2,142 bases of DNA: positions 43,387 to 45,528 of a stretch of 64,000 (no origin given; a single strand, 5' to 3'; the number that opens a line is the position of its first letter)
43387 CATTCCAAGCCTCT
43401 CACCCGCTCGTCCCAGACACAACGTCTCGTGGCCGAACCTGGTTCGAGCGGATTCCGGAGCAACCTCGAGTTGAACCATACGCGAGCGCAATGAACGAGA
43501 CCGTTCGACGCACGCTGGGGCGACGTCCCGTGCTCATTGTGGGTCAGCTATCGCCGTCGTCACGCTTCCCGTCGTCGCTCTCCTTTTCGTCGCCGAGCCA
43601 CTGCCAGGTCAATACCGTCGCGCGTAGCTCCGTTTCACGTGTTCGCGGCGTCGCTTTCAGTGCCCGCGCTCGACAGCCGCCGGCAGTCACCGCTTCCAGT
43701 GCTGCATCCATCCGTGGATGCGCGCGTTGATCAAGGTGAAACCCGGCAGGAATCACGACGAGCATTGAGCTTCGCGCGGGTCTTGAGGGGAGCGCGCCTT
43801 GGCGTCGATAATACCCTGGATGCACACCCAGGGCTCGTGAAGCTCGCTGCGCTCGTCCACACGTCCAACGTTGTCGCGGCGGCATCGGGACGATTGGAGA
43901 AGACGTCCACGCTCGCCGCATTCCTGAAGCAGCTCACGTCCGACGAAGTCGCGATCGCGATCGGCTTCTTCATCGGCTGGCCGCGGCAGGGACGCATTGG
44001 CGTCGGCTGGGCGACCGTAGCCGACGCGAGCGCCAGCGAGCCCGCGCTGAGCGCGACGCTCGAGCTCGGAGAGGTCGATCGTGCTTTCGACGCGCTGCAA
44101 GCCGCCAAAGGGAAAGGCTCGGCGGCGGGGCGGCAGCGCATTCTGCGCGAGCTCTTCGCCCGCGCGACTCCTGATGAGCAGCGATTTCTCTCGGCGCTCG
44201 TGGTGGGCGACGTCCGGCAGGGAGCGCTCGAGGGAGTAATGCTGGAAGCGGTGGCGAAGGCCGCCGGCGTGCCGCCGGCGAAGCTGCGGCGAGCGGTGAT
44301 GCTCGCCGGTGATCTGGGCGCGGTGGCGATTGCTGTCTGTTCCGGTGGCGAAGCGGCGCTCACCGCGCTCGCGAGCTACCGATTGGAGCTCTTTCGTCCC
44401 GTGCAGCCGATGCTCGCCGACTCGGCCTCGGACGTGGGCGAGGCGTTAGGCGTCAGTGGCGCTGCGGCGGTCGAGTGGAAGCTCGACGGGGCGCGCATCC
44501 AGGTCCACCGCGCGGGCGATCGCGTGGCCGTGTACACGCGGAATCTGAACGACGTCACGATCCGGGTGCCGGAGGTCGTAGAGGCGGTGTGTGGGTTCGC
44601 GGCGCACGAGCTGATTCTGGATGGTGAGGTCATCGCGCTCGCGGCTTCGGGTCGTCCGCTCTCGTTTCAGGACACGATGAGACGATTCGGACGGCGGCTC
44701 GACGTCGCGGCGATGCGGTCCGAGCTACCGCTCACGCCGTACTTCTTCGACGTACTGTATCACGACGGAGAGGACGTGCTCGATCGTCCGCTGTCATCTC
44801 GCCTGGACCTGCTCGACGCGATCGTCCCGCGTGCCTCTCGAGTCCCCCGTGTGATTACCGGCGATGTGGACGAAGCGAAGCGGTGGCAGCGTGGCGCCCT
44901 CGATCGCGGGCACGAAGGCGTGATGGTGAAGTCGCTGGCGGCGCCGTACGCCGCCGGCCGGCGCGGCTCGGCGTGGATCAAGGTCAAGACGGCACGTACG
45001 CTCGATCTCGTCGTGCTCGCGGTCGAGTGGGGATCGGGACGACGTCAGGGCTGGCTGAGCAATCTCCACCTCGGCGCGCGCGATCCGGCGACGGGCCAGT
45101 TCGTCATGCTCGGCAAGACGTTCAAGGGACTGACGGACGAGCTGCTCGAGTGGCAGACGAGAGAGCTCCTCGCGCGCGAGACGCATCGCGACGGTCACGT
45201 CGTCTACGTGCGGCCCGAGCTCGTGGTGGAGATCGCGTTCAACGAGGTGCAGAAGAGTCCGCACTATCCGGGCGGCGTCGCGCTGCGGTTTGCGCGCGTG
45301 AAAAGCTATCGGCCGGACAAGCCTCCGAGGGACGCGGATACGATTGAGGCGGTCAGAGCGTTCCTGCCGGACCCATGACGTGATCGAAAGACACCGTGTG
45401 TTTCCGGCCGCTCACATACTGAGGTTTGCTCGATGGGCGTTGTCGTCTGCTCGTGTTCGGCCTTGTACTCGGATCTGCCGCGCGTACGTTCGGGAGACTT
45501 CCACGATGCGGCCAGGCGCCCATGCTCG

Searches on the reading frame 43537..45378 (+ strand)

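Call 89: search_protein_families(library=pfam, proteins=[window:43537-45378:+], max_evalue=0.00001)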
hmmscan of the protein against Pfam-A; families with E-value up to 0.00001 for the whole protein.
window:43537-45378:+ (613 aa): 3 families
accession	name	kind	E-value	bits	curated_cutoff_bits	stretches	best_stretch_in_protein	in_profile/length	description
PF01068.26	DNA_ligase_A_M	-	5.3e-48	163.8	26.2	1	291-484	1-204/204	ATP dependent DNA ligase domain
PF04675.19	DNA_ligase_A_N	-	2e-15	57.8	24.6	1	170-240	104-174/174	DNA ligase N terminus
PF04679.21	DNA_ligase_A_C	-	1.7e-14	54.4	27.5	1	503-595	1-94/94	ATP dependent DNA ligase C terminal region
